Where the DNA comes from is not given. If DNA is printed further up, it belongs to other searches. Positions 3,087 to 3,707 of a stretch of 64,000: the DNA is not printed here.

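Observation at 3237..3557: Stand-alone NHLP-leader RiPP precursor with a (S/T-x3-C)x2 core and no maturase or exporter in 60 kb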

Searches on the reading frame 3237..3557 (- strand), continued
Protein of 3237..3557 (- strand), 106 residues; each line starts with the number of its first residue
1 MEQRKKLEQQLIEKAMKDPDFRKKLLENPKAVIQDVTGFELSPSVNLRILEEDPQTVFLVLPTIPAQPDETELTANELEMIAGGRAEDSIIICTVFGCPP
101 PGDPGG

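Call 18: find_related_loci(query=A1, collection=genome_contigs, flank=10000)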
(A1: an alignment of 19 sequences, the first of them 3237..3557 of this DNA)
Query A1 (106 aa) in genome_contigs; peptide patterns used: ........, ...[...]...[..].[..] (x = any residue, [..] = any of these).
73 stretches matched a pattern; 19 encode a relative of the query (tblastn E <= 1e-3); 16 distinct loci.
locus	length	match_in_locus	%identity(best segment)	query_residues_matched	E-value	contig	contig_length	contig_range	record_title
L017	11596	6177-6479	81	1-101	2e-49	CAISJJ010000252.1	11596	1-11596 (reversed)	MAG: uncultured Bacteroidales bacterium isolate Ja1_bin-1976 genome assembly, contig: bin-1976:252/547, whole genome sho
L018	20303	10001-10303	78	1-101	2e-44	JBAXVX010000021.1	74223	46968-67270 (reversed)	MAG: Bacteroidota bacterium isolate ELA698 MAG698_21, whole genome shotgun sequence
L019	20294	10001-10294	65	1-98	1e-38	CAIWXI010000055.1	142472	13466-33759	MAG: uncultured Bacteroidales bacterium isolate Kiruna_bin-10044 genome assembly, contig: bin-10044:055/166, whole genom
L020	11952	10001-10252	58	1-84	1e-28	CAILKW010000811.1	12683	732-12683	MAG: uncultured Bacteroidia bacterium isolate KTt_bin-2223 genome assembly, contig: bin-2223:811/851, whole genome shotg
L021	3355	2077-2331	54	1-85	2e-26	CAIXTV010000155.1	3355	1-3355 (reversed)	uncultured bacterium isolate KTt_bin-0590 genome assembly, contig: bin-0590:155/312, whole genome shotgun sequence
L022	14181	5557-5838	50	1-94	3e-26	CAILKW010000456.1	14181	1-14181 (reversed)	MAG: uncultured Bacteroidia bacterium isolate KTt_bin-2223 genome assembly, contig: bin-2223:456/851, whole genome shotg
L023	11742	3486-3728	57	4-84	1e-24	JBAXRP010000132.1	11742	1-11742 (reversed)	MAG: Bacteroidota bacterium isolate ELA586 MAG586_132, whole genome shotgun sequence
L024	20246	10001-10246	55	3-84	2e-24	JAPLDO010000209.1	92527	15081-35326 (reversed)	MAG: Bacteroidetes bacterium isolate LacPavin_0920_WC90_MAG_43_10 LacPavin_0920_WC90_scaffold_37585, whole genome shotgu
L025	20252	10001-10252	54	1-84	1e-23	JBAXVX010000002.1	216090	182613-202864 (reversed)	MAG: Bacteroidota bacterium isolate ELA698 MAG698_2, whole genome shotgun sequence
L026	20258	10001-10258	49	1-86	4e-23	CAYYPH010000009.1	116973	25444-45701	MAG TPA_asm: uncultured Prolixibacteraceae bacterium isolate binchicken_co66_18 genome assembly, contig: NODE_281_length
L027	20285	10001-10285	42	4-98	2e-22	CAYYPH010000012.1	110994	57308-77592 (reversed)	MAG TPA_asm: uncultured Prolixibacteraceae bacterium isolate binchicken_co66_18 genome assembly, contig: NODE_314_length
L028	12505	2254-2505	42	1-84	3e-19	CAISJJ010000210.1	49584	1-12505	MAG: uncultured Bacteroidales bacterium isolate Ja1_bin-1976 genome assembly, contig: bin-1976:210/547, whole genome sho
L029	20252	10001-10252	44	1-84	4e-19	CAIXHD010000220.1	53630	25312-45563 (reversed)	MAG: uncultured Bacteroidetes bacterium isolate Loclat_bin-16290 genome assembly, contig: bin-16290:220/621, whole genom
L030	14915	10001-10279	39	1-93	2e-18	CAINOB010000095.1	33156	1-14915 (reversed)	MAG: uncultured Bacteroidetes bacterium isolate AM-2014_bin-1198 genome assembly, contig: bin-1198:095/130, whole genome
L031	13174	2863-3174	38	1-97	3e-18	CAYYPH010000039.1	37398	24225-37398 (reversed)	MAG TPA_asm: uncultured Prolixibacteraceae bacterium isolate binchicken_co66_18 genome assembly, contig: NODE_1883_lengt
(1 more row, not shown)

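Call 25: list_cluster_members(proteins=[L014:6369-9647:+, L014:10001-10324:+, L014:10517-13099:+, L014:15173-17407:+, L014:4702-5772:-, L009:13519-14277:+, L009:15490-17433:+, L009:17515-18369:+, L009:10414-13113:+, L014:14082-14402:+])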
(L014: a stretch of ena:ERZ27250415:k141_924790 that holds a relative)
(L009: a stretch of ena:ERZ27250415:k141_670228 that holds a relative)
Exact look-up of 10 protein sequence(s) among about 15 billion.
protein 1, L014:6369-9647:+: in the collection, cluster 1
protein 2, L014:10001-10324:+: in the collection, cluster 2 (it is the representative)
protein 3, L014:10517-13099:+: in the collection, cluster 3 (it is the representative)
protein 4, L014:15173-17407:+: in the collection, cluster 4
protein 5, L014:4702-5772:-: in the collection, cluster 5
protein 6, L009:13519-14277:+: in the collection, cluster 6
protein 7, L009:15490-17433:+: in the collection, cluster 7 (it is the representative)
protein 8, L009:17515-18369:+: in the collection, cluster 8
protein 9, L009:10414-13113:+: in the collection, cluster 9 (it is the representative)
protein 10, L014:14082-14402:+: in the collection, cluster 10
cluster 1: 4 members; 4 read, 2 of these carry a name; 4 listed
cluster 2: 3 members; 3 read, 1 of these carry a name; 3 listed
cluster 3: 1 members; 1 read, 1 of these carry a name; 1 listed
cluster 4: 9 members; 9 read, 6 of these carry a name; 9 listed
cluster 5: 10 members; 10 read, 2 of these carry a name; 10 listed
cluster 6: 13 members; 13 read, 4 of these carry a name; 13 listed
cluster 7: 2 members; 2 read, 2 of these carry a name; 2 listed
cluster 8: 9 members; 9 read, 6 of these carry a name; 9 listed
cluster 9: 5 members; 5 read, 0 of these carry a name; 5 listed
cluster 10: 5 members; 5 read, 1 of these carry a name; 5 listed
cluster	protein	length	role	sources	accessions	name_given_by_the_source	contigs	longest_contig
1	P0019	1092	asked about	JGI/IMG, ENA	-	type 2 lantibiotic biosynthesis protein LanM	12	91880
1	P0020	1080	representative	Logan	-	-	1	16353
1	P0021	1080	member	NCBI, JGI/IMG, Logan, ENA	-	type 2 lantibiotic biosynthesis protein LanM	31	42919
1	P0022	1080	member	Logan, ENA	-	-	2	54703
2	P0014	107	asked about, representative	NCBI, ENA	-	-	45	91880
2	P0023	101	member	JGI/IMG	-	hypothetical protein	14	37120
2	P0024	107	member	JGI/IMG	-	-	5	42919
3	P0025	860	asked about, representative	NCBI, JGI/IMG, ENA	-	hypothetical protein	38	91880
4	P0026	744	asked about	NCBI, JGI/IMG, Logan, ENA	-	hypothetical protein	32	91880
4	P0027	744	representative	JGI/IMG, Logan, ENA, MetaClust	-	\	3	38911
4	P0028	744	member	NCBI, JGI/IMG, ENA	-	hypothetical protein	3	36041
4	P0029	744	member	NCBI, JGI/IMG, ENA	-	hypothetical protein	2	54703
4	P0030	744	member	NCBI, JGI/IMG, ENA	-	hypothetical protein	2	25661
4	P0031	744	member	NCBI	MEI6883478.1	MAG: S8/S53 family peptidase [Bacteroidota bacterium]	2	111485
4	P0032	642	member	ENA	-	-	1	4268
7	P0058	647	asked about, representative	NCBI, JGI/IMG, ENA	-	DNA repair exonuclease SbcCD ATPase subunit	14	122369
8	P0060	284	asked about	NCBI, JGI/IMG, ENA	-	recombination protein RecT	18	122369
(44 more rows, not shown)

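Call 26: find_related_loci(query=window:3237-3557:-, collection=metagenome_contigs, flank=10000)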
Query window:3237-3557:- (106 aa) in metagenome_contigs; peptide patterns used: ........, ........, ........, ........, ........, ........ (x = any residue, [..] = any of these).
343 stretches matched a pattern; 11 encode a relative of the query (tblastn E <= 1e-3); 11 distinct loci.
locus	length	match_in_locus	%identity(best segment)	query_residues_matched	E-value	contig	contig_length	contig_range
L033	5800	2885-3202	100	1-106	9e-68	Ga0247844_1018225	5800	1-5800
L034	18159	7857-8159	78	1-101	2e-45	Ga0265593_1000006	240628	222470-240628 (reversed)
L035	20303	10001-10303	78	1-101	2e-45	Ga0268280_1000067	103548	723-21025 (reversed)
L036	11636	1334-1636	78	1-101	9e-45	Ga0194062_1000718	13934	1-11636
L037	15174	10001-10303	78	1-101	9e-45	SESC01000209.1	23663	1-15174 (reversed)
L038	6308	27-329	78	1-101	9e-45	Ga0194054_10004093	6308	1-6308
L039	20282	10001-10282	76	1-96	5e-45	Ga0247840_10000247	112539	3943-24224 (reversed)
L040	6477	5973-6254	76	1-96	5e-43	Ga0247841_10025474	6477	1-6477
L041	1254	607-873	52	1-89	2e-23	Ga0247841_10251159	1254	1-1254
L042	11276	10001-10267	53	1-89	4e-23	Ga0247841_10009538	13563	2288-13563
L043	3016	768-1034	53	1-89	4e-23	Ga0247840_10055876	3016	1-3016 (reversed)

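Call 29: find_homologous_proteins(query=P0019, max_evalue=1e-50)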
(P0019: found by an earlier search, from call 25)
Query P0019 (1092 aa): 346 proteins with E <= 1e-50 among 8000 candidates; the best 120 are listed.
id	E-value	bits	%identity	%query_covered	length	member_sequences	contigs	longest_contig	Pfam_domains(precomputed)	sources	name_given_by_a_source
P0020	0.0e+0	2514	100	99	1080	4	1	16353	PF13575.13,PF05147.20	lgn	-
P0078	0.0e+0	2057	80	100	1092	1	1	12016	PF13575.13,PF05147.20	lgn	-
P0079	0.0e+0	1893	75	100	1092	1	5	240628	PF13575.13,PF05147.20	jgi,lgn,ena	-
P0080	0.0e+0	1764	70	100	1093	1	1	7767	PF13575.13,PF05147.20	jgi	jgi:type 2 lantibiotic biosynthesis protein LanM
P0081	0.0e+0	1477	60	99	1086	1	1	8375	PF13575.13,PF05147.20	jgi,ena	-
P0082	0.0e+0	1444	59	99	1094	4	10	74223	PF13575.13,PF05147.20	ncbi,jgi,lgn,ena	ncbi:MAG: type 2 lanthipeptide synthetase LanM family protein [Bacteroidota bacterium]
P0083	0.0e+0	1406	57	99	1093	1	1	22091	PF13575.13,PF05147.20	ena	-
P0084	0.0e+0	1404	57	99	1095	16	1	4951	PF13575.13,PF05147.20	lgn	-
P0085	0.0e+0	1388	56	100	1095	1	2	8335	PF13575.13,PF05147.20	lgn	-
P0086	0.0e+0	1388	56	99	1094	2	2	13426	PF13575.13,PF05147.20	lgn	-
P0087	0.0e+0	1370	55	99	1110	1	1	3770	PF13575.13,PF05147.20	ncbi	-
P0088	0.0e+0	1369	55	99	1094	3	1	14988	PF13575.13,PF05147.20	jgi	-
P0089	0.0e+0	1369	56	99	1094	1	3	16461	PF13575.13,PF05147.20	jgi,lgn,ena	-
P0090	0.0e+0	1362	55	99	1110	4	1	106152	PF13575.13,PF05147.20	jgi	jgi:type 2 lantibiotic biosynthesis protein LanM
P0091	0.0e+0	1361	55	100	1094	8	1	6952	PF13575.13,PF05147.20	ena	-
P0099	0.0e+0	1282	52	100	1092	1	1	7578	PF13575.13,PF05147.20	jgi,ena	-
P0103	0.0e+0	1254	51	99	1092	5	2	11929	PF13575.13,PF05147.20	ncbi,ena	-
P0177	1.7e-193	663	34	99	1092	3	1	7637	PF13575.13,PF05147.20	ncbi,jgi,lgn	jgi:type 2 lantibiotic biosynthesis protein LanM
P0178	2.1e-193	663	35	99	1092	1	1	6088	PF13575.13,PF05147.20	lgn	-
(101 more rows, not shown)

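Call 30: find_encoding_contigs(protein=P0021, flank=10000, max_places=10)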
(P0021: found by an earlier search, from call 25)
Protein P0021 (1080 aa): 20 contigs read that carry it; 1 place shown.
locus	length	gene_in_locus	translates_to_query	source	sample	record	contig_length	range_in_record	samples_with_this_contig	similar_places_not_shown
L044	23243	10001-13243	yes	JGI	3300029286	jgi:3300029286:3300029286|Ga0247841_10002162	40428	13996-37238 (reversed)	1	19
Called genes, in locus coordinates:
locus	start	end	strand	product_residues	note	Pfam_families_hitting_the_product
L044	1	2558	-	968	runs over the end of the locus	PF00664:ABC_membrane, PF00005:ABC_tran, PF02463:SMC_N (faint)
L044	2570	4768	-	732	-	PF03412:Peptidase_C39, PF00664:ABC_membrane, PF00005:ABC_tran, PF02463:SMC_N (faint)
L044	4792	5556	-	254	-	PF00364:Biotin_lipoyl (weak), PF25917:BSH_RND (faint), PF25984:BSH_YknX (faint)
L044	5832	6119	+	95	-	PF02979:NHase_alpha (faint)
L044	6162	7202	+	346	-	-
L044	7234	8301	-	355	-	PF08843:AbiEii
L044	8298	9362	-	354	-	PF13243:SQHop_cyclase_C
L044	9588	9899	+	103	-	PF02979:NHase_alpha (weak)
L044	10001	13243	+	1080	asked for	PF13575:DUF4135, PF05147:LANC_like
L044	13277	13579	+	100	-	PF02979:NHase_alpha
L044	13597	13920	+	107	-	PF02979:NHase_alpha (weak)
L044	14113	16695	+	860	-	PF13734:Inhibitor_I69, PF01640:Peptidase_C10, PF18962:Por_Secre_tail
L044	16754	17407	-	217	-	-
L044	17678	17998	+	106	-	PF02979:NHase_alpha (weak)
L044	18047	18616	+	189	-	-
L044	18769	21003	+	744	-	PF00082:Peptidase_S8, PF18962:Por_Secre_tail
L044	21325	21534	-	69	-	-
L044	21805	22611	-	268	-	PF08843:AbiEii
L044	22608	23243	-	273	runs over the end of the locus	-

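Call 31: find_encoding_contigs(protein=P0078, flank=10000, max_places=4)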
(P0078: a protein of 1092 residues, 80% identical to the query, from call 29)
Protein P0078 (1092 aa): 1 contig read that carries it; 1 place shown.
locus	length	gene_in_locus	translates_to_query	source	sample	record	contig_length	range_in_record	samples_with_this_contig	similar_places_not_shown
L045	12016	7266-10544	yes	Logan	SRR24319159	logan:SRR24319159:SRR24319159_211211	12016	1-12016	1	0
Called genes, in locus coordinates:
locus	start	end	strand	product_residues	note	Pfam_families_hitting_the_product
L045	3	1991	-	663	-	?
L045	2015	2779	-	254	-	PF00364:Biotin_lipoyl (weak), PF25919:BSH_CusB (weak), PF25984:BSH_YknX (faint)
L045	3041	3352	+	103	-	PF02979:NHase_alpha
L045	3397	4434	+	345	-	-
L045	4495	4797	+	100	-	-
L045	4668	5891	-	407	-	PF08843:AbiEii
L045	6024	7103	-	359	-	PF13243:SQHop_cyclase_C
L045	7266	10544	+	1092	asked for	PF13575:DUF4135, PF05147:LANC_like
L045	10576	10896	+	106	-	PF02979:NHase_alpha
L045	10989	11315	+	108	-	PF02979:NHase_alpha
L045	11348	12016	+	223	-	?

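Call 33: find_related_loci(query=window:3237-3557:-, collection=viral_contigs, flank=10000)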
Query window:3237-3557:- (106 aa) in viral_contigs; peptide patterns used: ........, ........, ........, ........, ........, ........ (x = any residue, [..] = any of these).
24 stretches matched a pattern, but none encodes a relative of the query by tblastn (E <= 1e-3).

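Call 37: search_protein_families(library=ncbifam, proteins=[L014:2566-3606:+, L014:4702-5772:-, L014:3638-4705:-, L014:14451-15020:+, L014:6369-9647:+, L044:2570-4768:-, L001:15787-18690:+, L001:13922-15259:+], max_evalue=0.01)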
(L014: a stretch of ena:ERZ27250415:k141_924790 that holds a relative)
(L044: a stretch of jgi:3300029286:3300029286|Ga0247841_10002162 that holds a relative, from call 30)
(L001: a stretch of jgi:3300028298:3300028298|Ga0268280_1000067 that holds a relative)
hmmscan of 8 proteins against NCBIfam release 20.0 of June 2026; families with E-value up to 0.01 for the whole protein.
L014:2566-3606:+ (346 aa): 0 families

L014:4702-5772:- (356 aa): 3 families
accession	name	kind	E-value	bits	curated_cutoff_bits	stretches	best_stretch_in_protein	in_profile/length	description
TIGR01787.1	squalene_cyclas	subfamily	3.3e-10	39.2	322.7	1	179-293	465-590/622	squalene/oxidosqualene cyclases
TIGR03463.1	osq_cycl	subfamily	2.5e-08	32.7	851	1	180-295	484-607/634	2,3-oxidosqualene cyclase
TIGR01507.1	hopene_cyclase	equivalog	6.5e-07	28.1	431.1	1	179-292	480-602/640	squalene--hopene cyclase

L014:3638-4705:- (355 aa): 0 families

L014:14451-15020:+ (189 aa): 0 families

L014:6369-9647:+ (1092 aa): 3 families
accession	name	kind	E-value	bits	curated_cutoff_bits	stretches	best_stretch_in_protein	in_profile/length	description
TIGR03897.1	lanti_2_LanM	subfamily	2.5e-256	852.9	304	1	131-1081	2-931/932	type 2 lanthipeptide synthetase LanM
NF038150.1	lanthi_synth_IV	equivalog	4e-28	98.2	650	1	726-1078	500-842/851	class IV lanthionine synthetase LanL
NF038151.1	lanthi_synth_III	equivalog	1.6e-19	69.8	575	1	832-1056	600-812/833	class III lanthionine synthetase LanKC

L044:2570-4768:- (732 aa): 189 families (the best 25 are shown)
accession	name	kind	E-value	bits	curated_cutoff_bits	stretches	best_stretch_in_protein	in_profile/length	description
TIGR03796.1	NHLM_micro_ABC1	equivalog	0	1058.8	853.3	1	23-731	1-710/710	NHLP family bacteriocin export ABC transporter peptidase/permease/ATPase subunit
TIGR01846.1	type_I_sec_HlyB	subfamily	6.6e-124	414.7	725.55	1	39-730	4-689/694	type I secretion system permease/ATPase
TIGR03797.1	NHLM_micro_ABC2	equivalog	8.5e-115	384.8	709.4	1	160-731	120-683/686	NHLP bacteriocin export ABC transporter permease/ATPase subunit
TIGR01193.1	bacteriocin_ABC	subfamily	8e-106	355.2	523.85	1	29-731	1-707/708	peptide cleavage/export ABC transporter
TIGR03375.1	type_I_sec_LssB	subfamily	1.6e-101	340.7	693.1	1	39-722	6-691/696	type I secretion system permease/ATPase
TIGR02203.1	MsbA_lipidA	equivalog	1.7e-96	324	602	1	171-730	9-566/572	lipid A export permease/ATP-binding protein MsbA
TIGR00958.1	3a01208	subfamily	5.6e-93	312.5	874.6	1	160-730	145-711/711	antigen peptide transporter 2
TIGR02204.1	MsbA_rel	hypoth_equivalog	6.7e-90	302.4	780.4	1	161-730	3-572/576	ABC transporter, permease/ATP-binding protein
NF052233.1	CphA_assoc_ABC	equivalog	2.6e-87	293.9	880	1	163-730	171-740/766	cyanophycin metabolism-associated ABC transporter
NF045513.1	HepA_fam_ABC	equivalog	3.2e-84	283.5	725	1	202-725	78-601/610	heterocyst formation ABC transporter subunit HepA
NF008381.0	PRK11176.1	equivalog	2.2e-83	280.6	867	1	222-730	71-576/582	lipid A ABC transporter ATP-binding protein/permease MsbA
NF010178.0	PRK13657.1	equivalog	2.4e-82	277.2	733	1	168-731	11-568/588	glucan ABC transporter ATP-binding protein/ permease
NF045998.1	cleave_ABC_plasm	equivalog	6.3e-78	262.7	500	1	31-689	4-655/673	Mbov_0121 family peptidase domain-containing ABC transporter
NF008056.1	PRK10790.1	equivalog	9.6e-70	235.7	746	1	167-729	14-571/584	SmdB family multidrug efflux ABC transporter permease/ATP-binding protein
TIGR01842.1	type_I_sec_PrtD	subfamily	4.2e-67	226.9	510.15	1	173-721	3-542/544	type I secretion system permease/ATPase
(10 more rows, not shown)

L001:15787-18690:+ (967 aa): 5 families
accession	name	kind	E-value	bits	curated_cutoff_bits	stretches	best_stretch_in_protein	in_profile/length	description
NF045728.1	glycosyl_F510_1955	equivalog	2.2e-32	112.3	175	3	609-765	75-216/246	F510_1955 family glycosylhydrolase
NF010237.0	PRK13684.1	equivalog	1.4e-06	27.6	326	1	223-330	68-171/334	photosynthesis system II assembly factor Ycf48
TIGR04183.1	Por_Secre_tail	domain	2e-05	24.5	23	1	888-963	1-70/72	T9SS type A sorting domain-containing protein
NF038113.1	T9SSA_dep_M36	equivalog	6.3e-05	21.3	885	1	878-949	785-854/869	T9SS-dependent M36 family metallopeptidase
NF052228.1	T9SS_PorZ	equivalog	0.0027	16.2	260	0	134-183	373-422/757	type IX secretion system anionic LPS delivery protein PorZ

L001:13922-15259:+ (445 aa): 2 families
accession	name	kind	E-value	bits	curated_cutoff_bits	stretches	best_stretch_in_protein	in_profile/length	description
TIGR04183.1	Por_Secre_tail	domain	8.8e-15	54.4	23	1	373-444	1-71/72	T9SS type A sorting domain-containing protein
NF052644.1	T9SS_DNase_Rie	equivalog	4.2e-05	23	260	0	393-444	200-250/251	T9SS-dependent surface endonuclease, AS87_RS02955 family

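Call 38: search_protein_families(library=pfam, proteins=[L014:2566-3606:+, L014:14451-15020:+, L009:13519-14277:+], max_evalue=1)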
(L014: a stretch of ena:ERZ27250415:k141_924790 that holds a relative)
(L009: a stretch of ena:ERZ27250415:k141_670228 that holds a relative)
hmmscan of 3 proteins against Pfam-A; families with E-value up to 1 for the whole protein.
L014:2566-3606:+ (346 aa): 0 families

L014:14451-15020:+ (189 aa): 0 families

L009:13519-14277:+ (252 aa): 2 families
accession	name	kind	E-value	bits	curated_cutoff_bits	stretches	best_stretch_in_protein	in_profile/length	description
PF10436.14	BCDHK_Adom3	-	0.042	14.1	24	1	104-245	51-146/160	Mitochondrial branched-chain alpha-ketoacid dehydrogenase kinase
PF02671.26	PAH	-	0.14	12.3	21.3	0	18-39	16-37/45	Paired amphipathic helix repeat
